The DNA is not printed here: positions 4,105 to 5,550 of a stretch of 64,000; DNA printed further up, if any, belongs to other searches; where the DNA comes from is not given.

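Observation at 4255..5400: TerD-like domain fused to a trypsin-like serine protease inside the Ter enzyme operon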

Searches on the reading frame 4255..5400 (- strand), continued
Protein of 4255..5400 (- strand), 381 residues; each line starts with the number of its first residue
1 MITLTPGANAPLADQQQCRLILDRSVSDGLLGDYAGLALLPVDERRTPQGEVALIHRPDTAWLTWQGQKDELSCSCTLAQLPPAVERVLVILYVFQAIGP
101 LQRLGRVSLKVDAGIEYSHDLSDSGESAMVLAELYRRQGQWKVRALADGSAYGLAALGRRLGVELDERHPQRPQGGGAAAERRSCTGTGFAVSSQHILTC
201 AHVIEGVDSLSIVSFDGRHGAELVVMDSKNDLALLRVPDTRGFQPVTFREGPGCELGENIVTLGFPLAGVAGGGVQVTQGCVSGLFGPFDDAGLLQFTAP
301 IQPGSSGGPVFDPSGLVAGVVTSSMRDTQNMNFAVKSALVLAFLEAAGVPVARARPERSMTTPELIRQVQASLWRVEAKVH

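Call 37: list_cluster_members(proteins=[P0123, P0124, P0126, P0132, P0138, P0140, P0141, P0145, P0148, P0155])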
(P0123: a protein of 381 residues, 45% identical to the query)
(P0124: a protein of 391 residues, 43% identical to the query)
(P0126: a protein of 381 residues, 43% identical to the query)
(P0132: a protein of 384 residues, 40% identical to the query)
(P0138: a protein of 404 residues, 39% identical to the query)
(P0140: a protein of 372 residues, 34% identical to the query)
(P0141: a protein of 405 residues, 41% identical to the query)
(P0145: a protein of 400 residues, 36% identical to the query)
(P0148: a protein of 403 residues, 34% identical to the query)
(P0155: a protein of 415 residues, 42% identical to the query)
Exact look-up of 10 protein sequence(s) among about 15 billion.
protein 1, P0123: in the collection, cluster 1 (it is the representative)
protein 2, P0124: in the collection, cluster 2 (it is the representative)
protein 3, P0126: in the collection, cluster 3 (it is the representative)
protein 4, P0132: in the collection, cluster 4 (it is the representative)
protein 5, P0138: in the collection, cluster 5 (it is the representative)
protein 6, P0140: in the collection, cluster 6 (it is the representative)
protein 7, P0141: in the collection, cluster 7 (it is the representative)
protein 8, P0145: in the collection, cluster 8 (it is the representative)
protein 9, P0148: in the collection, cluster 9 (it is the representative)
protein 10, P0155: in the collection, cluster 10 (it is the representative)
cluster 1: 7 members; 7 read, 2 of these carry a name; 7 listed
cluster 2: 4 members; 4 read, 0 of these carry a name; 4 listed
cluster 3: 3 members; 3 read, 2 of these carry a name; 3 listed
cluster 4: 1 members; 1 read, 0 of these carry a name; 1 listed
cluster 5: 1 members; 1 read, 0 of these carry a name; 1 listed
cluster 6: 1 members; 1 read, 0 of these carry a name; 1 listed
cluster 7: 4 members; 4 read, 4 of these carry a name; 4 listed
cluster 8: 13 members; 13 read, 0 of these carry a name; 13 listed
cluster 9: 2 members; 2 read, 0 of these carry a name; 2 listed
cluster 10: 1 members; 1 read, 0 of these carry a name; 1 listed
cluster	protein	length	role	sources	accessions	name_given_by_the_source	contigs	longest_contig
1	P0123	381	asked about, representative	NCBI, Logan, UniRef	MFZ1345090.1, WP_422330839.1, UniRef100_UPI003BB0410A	trypsin-like peptidase domain-containing protein [Thiothrix eikelboomii] | trypsin-like peptidase domain-containing protein n=1 Tax=Thiothrix eikelboomii ...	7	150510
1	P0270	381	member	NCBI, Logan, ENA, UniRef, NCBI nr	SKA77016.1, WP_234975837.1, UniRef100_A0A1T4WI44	Trypsin-like peptidase domain-containing protein [Thiothrix eikelboomii] | Serine protease n=1 Tax=Thiothrix eikelboomii TaxID=92487 RepID=A0A1T4WI44_9GAMM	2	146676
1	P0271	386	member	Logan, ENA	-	-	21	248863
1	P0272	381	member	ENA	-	-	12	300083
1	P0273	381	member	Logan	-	-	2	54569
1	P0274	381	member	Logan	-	-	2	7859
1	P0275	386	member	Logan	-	-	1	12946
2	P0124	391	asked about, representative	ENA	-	-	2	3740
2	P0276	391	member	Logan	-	-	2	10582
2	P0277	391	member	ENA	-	-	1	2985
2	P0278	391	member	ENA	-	-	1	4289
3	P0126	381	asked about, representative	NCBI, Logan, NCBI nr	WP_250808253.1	trypsin-like peptidase domain-containing protein [Neorhizobium tomejilense]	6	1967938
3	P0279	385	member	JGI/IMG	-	S1-C subfamily serine protease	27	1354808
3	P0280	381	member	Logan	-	-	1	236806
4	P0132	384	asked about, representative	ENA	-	-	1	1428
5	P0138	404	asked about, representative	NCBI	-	-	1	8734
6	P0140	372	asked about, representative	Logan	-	-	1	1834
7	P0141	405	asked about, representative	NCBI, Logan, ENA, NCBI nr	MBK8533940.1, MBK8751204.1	MAG: TerD family protein [Candidatus Competibacteraceae bacterium] | TerD family protein [Candidatus Competibacteraceae bacterium]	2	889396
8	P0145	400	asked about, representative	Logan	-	-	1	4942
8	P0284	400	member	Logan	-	-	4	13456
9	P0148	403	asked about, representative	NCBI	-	-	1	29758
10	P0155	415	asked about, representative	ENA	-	-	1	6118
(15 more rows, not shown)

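Call 44: search_protein_families(library=pfam, proteins=[L010:14107-15111:+, L010:15108-15839:+, L010:6487-7248:-, L010:7315-7869:-, L072:14280-15206:+, L072:8944-9552:+, L072:7871-8707:+, L072:7030-7968:+, L072:8060-8770:-], max_evalue=0.001)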
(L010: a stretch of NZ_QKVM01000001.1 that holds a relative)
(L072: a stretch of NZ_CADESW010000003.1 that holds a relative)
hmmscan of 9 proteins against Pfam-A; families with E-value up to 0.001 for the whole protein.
L010:14107-15111:+ (334 aa): 2 families
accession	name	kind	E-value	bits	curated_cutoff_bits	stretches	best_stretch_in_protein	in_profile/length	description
PF15617.12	C-C_Bond_Lyase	-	1.1e-96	324.2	28.4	1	23-316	2-320/320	C-C_Bond_Lyase of the TIM-Barrel fold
PF03328.21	HpcH_HpaI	-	0.00074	19.3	25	0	32-256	4-221/221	HpcH/HpaI aldolase/citrate lyase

L010:15108-15839:+ (243 aa): 1 family
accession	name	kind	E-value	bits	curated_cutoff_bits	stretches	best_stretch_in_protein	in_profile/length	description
PF12710.13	HAD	-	1.7e-28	100.7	27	1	19-197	2-188/189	haloacid dehalogenase-like hydrolase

L010:6487-7248:- (253 aa): 0 families

L010:7315-7869:- (184 aa): 0 families

L072:14280-15206:+ (308 aa): 0 families

L072:8944-9552:+ (202 aa): 4 families
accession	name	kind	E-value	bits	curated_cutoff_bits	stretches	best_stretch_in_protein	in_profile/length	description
PF00702.32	Hydrolase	-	1.8e-19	71.3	26.4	1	18-184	1-191/191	haloacid dehalogenase-like hydrolase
PF13419.12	HAD_2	-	5.7e-17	62.8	23.8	1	48-190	30-178/178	Haloacid dehalogenase-like hydrolase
PF13242.12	Hydrolase_like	-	5.4e-11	42.7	22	1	146-191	4-49/75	HAD-hyrolase-like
PF12710.13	HAD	-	2.5e-05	25.2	27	1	24-132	4-125/189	haloacid dehalogenase-like hydrolase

L072:7871-8707:+ (278 aa): 0 families

L072:7030-7968:+ (312 aa): 0 families

L072:8060-8770:- (236 aa): 1 family
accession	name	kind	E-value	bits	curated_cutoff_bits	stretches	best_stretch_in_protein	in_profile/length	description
PF03551.20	PadR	-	7.7e-20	71.1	27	1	79-147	1-74/75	Transcriptional regulator PadR-like family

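Call 46: search_dna_similar(query=window:4258-5400:-, collection=plasmids, mode=protein, max_evalue=1e-10, max_rows=30, rows=spread)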
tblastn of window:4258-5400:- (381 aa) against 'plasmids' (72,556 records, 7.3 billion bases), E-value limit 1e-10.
Records with a match: 148; places in all: 149; records where one place covers at least 80% of the query: 127.
Best place of each record, by identity: <60% 148.
By first word of the organism name: Pseudomonas 126; Sinorhizobium 3; Roseomonas 3; Rhizobium 3; Ensifer 3; Stutzerimonas 1; Burkholderia 1; Methylosinus 1; Methylobacterium 1; Thioclava 1; and 5 more.
By predicted mobility (MOB-suite, as given by PLSDB): non-mobilizable 114; conjugative 29; mobilizable 5.
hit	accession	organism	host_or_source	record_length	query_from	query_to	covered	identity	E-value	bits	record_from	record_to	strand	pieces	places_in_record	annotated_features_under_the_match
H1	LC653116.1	Pseudomonas aeruginosa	-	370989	1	379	99%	54.2%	4e-113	369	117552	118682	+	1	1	serine protease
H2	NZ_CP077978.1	Pseudomonas aeruginosa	Homo sapiens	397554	1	379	99%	54.2%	4e-113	369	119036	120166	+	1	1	trypsin-like peptidase domain-containing protein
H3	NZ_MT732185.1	Pseudomonas aeruginosa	-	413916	1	379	99%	54.2%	4e-113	369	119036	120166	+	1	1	trypsin-like peptidase domain-containing protein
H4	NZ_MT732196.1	Pseudomonas aeruginosa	-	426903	1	379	99%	54.2%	4e-113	369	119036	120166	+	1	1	trypsin-like peptidase domain-containing protein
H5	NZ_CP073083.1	Pseudomonas aeruginosa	Homo sapiens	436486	1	379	99%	54.2%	4e-113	369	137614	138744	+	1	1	trypsin-like peptidase domain-containing protein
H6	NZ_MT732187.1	Pseudomonas aeruginosa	-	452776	1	379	99%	54.2%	4e-113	369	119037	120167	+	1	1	trypsin-like peptidase domain-containing protein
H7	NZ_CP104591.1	Pseudomonas aeruginosa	Homo sapiens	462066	1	379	99%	54.2%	4e-113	369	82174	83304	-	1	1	trypsin-like peptidase domain-containing protein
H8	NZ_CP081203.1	Pseudomonas aeruginosa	Severely burned patient,burn wound,burn ...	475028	1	379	99%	54.2%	4e-113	369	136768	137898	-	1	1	trypsin-like peptidase domain-containing protein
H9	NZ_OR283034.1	Pseudomonas aeruginosa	-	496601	1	379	99%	54.2%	4e-113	369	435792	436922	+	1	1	trypsin-like peptidase domain-containing protein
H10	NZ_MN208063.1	Pseudomonas aeruginosa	-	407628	1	379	99%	54.2%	5e-113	369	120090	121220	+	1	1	trypsin-like peptidase domain-containing protein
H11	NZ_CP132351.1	Pseudomonas sp. NY8896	Homo sapiens,urine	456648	1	379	99%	54.2%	5e-113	369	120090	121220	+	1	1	trypsin-like peptidase domain-containing protein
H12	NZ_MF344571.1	Pseudomonas aeruginosa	-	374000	1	379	99%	53.9%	4e-113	369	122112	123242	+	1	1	trypsin-like peptidase domain-containing protein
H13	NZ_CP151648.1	Pseudomonas aeruginosa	Homo sapiens,sputum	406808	1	379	99%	53.9%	4e-113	369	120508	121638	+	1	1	trypsin-like peptidase domain-containing protein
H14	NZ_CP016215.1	Pseudomonas aeruginosa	Homo sapiens,sputum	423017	1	379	99%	53.9%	4e-113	369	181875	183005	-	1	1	trypsin-like peptidase domain-containing protein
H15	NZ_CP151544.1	Pseudomonas aeruginosa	Homo sapiens,urine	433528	1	379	99%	53.9%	4e-113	369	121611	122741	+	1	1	trypsin-like peptidase domain-containing protein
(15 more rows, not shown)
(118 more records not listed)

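Call 47: get_annotated_region(hit=H2, flank=12000)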
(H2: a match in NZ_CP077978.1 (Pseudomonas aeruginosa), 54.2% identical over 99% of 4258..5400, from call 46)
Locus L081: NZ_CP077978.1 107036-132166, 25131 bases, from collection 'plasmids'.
description: Pseudomonas aeruginosa strain ZPPH29 plasmid pZPPH29-KPC, complete sequence
organism: Pseudomonas aeruginosa (NCBI taxid 287)
taxonomy: Bacteria; Pseudomonadota; Gammaproteobacteria; Pseudomonadales; Pseudomonadaceae; Pseudomonas; Pseudomonas aeruginosa
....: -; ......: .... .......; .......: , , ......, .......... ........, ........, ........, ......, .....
typing (MOB-suite, as given by PLSDB): non-mobilizable; replicon IncU,rep_cluster_1115; mating-pair formation MPF_I
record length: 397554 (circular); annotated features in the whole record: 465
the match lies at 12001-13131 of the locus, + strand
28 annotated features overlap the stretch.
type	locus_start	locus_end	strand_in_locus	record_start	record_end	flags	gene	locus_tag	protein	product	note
CDS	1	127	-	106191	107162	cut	-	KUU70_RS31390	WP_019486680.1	DNA replication terminus site-binding protein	GO:0006274 - DNA replication termination [Evidence IEA]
CDS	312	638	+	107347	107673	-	-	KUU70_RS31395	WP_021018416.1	hypothetical protein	-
CDS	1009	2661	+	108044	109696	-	-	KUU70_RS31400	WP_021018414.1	sel1 repeat family protein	-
CDS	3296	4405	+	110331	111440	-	-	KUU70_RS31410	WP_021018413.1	endonuclease/exonuclease/phosphatase family protein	-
CDS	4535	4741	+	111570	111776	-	-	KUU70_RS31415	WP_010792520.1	hypothetical protein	-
CDS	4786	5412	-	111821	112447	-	-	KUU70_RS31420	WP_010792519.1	cyclic nucleotide-binding domain-containing protein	-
CDS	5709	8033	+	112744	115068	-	-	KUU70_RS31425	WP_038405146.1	hypothetical protein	-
CDS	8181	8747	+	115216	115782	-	-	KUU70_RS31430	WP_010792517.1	M15 family metallopeptidase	-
CDS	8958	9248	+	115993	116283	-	-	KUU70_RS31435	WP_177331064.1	ParB/RepB/Spo0J family partition protein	-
CDS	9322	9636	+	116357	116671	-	-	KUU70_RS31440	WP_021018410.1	hypothetical protein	-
CDS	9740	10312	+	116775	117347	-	-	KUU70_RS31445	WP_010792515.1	hypothetical protein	-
CDS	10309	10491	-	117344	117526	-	-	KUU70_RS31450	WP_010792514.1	hypothetical protein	-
CDS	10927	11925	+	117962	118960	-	-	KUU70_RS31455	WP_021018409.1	ATP-grasp domain-containing protein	-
CDS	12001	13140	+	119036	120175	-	-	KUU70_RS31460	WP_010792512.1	trypsin-like peptidase domain-containing protein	-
CDS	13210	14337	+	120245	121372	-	-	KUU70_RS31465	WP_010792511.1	phosphoribosyltransferase domain-containing protein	-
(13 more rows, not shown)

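Call 50: find_encoding_contigs(protein=P0141, flank=10000, max_places=2)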
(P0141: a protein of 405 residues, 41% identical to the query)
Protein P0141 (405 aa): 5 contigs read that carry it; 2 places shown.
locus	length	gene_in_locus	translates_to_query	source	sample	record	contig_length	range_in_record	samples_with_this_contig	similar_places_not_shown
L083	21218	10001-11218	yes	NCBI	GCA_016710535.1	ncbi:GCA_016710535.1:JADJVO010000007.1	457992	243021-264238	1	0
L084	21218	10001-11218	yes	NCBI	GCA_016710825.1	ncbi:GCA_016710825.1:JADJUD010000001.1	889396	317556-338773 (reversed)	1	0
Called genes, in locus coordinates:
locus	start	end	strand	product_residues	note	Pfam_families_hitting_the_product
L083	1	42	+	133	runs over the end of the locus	PF01641:SelR, PF24046:At4g08330 (faint)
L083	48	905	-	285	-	PF03411:Peptidase_M74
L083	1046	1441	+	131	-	PF02537:CRCB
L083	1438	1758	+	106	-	PF02641:DUF190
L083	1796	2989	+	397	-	PF07690:MFS_1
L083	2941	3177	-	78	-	-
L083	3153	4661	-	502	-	PF04293:SpoVR, PF24755:SpoVR_C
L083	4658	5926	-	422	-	PF04285:DUF444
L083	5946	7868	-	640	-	PF08298:AAA_PrkA, PF06798:PrkA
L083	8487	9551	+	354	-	PF01594:AI-2E_transport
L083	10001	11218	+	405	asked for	PF02342:TerD, PF00089:Trypsin, PF13365:Trypsin_2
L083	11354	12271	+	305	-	PF00291:PALP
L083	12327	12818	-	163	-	PF10698:DUF2505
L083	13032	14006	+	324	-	PF01145:Band_7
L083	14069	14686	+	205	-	PF03006:HlyIII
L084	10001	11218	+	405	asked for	PF02342:TerD, PF00089:Trypsin, PF13365:Trypsin_2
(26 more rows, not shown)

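Call 51: find_encoding_contigs(protein=P0123, flank=10000, max_places=1)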
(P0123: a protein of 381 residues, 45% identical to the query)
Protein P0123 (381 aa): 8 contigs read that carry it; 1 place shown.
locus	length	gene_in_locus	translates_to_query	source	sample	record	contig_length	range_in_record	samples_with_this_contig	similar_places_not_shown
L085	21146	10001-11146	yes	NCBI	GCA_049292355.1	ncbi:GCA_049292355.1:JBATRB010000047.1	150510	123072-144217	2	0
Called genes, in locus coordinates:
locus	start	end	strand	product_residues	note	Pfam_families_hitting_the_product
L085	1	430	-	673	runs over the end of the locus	PF00270:DEAD (faint), PF04851:ResIII, PF17757:UvrB_inter, PF27431:UvrB_3rd, PF00271:Helicase_C, PF12344:UvrB, PF02151:UVR (weak)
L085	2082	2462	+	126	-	PF08011:PDDEXK_9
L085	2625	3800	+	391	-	PF00155:Aminotran_1_2, PF01041:DegT_DnrJ_EryC1 (faint)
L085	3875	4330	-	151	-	PF04391:DUF533 (faint), PF05099:TerB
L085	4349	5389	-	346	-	PF03741:TerC, PF04332:DUF475, PF03741:TerC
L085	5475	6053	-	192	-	PF02342:TerD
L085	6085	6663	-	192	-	PF02342:TerD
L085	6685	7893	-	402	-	PF02342:TerD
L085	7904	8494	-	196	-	PF02342:TerD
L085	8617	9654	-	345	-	PF21360:PylC-like_N (weak), PF15632:ATPgrasp_Ter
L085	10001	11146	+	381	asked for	PF00089:Trypsin, PF13365:Trypsin_2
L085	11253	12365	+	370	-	PF15609:PRTase_2, PF12500:TRSP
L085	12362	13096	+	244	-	-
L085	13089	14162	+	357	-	PF11202:StiP, PF15608:PELOTA_1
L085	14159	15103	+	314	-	PF15617:C-C_Bond_Lyase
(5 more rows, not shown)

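Call 52: find_encoding_contigs(protein=P0126, flank=10000, max_places=1)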
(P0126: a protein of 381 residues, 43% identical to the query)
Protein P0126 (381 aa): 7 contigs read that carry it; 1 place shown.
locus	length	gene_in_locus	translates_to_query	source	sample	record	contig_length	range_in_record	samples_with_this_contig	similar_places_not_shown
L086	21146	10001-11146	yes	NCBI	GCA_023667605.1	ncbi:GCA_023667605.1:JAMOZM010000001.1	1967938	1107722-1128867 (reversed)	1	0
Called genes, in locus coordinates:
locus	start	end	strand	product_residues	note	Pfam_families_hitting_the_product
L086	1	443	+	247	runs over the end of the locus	-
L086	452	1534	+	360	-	PF11202:StiP, PF15608:PELOTA_1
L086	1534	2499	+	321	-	PF15617:C-C_Bond_Lyase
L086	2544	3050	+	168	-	-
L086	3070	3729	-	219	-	PF00565:SNase, PF27542:ArfC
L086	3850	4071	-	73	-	-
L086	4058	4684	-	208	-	-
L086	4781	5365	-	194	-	PF02342:TerD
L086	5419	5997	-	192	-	PF02342:TerD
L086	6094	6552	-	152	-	PF04391:DUF533 (faint), PF05099:TerB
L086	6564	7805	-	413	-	PF02342:TerD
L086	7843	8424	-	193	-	PF02342:TerD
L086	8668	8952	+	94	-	-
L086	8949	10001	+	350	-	PF15632:ATPgrasp_Ter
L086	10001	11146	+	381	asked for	PF02342:TerD (faint), PF00089:Trypsin (weak), PF13365:Trypsin_2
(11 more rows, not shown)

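Call 53: find_encoding_contigs(protein=P0148, flank=10000, max_places=1)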
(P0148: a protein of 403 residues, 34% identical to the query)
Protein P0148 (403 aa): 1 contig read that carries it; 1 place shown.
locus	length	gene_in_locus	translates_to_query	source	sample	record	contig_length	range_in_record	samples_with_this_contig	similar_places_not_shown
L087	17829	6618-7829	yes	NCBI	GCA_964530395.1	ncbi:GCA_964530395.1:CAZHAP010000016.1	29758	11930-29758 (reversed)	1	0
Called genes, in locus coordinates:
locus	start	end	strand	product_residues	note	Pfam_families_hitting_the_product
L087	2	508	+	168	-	?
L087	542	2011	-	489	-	PF08323:Glyco_transf_5, PF13439:Glyco_transf_4 (weak), PF13579:Glyco_trans_4_4 (weak), PF00534:Glycos_transf_1, PF13692:Glyco_trans_1_4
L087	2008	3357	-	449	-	PF13742:tRNA_anti_2, PF01336:tRNA_anti-codon, PF02601:Exonuc_VII_L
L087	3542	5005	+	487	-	PF00478:IMPDH, PF03060:NMO (faint), PF00571:CBS, PF01070:FMN_dh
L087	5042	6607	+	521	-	PF00117:GATase, PF07722:Peptidase_C26, PF02540:NAD_synthase (weak), PF00958:GMP_synt_C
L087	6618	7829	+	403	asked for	PF02342:TerD, PF00089:Trypsin, PF13365:Trypsin_2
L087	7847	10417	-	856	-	PF12704:MacB_PCD (faint), PF02687:FtsX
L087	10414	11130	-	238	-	PF00005:ABC_tran, PF13304:AAA_21 (faint)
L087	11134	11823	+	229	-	PF25182:NonGDSL (weak), PF00657:Lipase_GDSL, PF13472:Lipase_GDSL_2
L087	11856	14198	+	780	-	PF00580:UvrD-helicase, PF13245:AAA_19, PF13361:UvrD_C, PF13538:UvrD_C_2 (weak)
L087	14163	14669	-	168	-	PF06271:RDD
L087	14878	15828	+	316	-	PF01370:Epimerase, PF07993:NAD_binding_4 (faint), PF16363:GDP_Man_Dehyd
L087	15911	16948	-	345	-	PF01073:3Beta_HSD, PF01370:Epimerase, PF02719:Polysacc_synt_2, PF04321:RmlD_sub_bind, PF16363:GDP_Man_Dehyd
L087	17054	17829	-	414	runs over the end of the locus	-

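Call 54: find_encoding_contigs(protein=P0284, flank=8000, max_places=1)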
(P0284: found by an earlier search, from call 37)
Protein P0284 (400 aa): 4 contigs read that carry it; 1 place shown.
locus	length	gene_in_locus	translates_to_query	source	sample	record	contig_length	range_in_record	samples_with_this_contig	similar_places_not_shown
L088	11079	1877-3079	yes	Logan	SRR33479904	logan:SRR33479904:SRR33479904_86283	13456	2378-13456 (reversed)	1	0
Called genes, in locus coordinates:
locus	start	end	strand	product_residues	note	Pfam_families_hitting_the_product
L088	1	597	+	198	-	?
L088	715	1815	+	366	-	PF15632:ATPgrasp_Ter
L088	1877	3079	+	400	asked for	PF00089:Trypsin (weak), PF13365:Trypsin_2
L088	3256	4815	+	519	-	PF01936:NYN, PF12872:OST-HTH, PF02342:TerD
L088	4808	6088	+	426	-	PF15609:PRTase_2, PF12500:TRSP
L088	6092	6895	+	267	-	PF08282:Hydrolase_3 (weak)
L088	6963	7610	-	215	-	PF01551:Peptidase_M23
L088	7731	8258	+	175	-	-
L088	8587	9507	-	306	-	PF03331:LpxC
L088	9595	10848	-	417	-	PF00091:Tubulin, PF12327:FtsZ_C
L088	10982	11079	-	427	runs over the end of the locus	PF06723:MreB_Mbl (faint), PF02491:SHS2_FTSA (weak), PF14450:FtsA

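Call 55: find_encoding_contigs(protein=P0138, flank=8000, max_places=1)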
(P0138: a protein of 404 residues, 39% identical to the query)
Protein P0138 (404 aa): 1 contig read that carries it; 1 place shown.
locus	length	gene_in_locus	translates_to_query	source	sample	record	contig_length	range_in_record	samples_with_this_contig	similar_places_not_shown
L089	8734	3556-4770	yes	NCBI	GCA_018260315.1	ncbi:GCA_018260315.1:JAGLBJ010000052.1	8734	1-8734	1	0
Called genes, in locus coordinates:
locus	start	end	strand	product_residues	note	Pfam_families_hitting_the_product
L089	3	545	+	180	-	?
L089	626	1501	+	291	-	PF00231:ATP-synt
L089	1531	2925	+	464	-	PF02874:ATP-synt_ab_N, PF00006:ATP-synt_ab, PF22919:ATP-synt_VA_C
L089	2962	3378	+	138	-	PF02823:ATP-synt_DE_N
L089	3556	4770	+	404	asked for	PF00089:Trypsin, PF13365:Trypsin_2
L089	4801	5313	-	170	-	PF02600:DsbB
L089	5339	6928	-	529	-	PF04262:Glu_cys_ligase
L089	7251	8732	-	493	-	?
